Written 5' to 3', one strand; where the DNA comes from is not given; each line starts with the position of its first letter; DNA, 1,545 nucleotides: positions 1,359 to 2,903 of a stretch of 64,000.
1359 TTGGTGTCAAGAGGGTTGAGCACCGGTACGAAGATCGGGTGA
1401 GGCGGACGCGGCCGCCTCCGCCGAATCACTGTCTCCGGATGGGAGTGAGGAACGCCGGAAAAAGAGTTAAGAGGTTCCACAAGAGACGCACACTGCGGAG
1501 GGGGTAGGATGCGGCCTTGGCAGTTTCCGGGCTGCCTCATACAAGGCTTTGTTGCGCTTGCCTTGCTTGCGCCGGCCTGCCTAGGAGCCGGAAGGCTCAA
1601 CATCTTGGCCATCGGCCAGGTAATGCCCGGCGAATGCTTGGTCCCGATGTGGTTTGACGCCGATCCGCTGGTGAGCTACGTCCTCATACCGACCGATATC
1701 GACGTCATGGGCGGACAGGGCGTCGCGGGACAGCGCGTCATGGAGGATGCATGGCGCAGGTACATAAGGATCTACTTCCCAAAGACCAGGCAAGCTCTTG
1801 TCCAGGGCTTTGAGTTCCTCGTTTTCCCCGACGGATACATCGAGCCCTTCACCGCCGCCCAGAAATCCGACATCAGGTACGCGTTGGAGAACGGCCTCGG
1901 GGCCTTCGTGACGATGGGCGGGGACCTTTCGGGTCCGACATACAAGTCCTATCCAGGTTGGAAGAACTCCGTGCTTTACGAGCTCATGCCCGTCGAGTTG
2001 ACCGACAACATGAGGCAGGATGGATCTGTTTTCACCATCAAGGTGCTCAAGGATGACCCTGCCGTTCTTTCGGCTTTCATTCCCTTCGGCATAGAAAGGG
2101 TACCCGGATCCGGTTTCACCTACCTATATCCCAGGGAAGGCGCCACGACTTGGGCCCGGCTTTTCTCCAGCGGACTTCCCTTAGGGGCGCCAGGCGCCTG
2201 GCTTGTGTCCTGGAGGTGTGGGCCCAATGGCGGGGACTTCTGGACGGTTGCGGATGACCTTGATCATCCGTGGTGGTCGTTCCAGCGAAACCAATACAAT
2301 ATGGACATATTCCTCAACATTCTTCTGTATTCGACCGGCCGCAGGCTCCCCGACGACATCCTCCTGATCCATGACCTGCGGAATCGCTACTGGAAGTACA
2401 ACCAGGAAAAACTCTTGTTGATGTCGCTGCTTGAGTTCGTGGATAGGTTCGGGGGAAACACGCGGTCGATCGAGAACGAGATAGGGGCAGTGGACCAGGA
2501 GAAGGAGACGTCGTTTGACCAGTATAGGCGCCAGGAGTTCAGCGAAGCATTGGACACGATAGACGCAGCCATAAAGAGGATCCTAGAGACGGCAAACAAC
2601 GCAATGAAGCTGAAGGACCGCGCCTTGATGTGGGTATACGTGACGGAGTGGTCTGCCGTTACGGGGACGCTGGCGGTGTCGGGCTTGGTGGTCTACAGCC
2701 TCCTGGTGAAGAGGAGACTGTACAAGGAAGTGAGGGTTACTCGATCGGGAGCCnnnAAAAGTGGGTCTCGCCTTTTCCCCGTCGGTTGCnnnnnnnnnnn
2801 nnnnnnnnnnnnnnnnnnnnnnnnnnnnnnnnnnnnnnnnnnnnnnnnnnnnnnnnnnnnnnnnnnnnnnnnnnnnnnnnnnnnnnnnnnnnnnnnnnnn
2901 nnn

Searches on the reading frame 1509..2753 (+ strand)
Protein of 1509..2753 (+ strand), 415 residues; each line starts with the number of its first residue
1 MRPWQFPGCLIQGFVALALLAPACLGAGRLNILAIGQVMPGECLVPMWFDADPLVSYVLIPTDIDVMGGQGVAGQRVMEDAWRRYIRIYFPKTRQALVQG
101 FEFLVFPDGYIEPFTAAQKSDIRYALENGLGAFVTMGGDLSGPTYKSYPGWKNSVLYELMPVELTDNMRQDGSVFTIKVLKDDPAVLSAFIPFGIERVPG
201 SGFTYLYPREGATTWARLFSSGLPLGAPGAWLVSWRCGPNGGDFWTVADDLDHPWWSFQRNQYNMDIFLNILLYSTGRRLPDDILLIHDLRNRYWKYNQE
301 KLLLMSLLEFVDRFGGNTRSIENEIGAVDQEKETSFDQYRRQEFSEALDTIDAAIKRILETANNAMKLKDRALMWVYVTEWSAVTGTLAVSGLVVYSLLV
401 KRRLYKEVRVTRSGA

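Call 50: find_encoding_contigs(protein=window:1509-2753:+, flank=10000, max_places=2)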
Protein window:1509-2753:+ (415 aa): 4 contigs read that carry it; 2 places shown.
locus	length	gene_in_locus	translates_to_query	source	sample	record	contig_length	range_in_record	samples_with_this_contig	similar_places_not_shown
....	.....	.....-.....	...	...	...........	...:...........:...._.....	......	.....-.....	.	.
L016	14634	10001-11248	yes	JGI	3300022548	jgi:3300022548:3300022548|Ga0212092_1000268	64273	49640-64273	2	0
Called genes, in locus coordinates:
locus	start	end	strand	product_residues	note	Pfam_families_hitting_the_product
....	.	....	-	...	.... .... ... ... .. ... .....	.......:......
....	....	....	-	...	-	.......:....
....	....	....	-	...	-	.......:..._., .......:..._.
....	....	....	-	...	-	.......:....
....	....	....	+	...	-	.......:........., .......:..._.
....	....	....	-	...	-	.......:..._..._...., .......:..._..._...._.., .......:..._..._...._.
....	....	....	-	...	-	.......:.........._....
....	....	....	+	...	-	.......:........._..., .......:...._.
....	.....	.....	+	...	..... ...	-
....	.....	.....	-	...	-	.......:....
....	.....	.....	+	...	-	-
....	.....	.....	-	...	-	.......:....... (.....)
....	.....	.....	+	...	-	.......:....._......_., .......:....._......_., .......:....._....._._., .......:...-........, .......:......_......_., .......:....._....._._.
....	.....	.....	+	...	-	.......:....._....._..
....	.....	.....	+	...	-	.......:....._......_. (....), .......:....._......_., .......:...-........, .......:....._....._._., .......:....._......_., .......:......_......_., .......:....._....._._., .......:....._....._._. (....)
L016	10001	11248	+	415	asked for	-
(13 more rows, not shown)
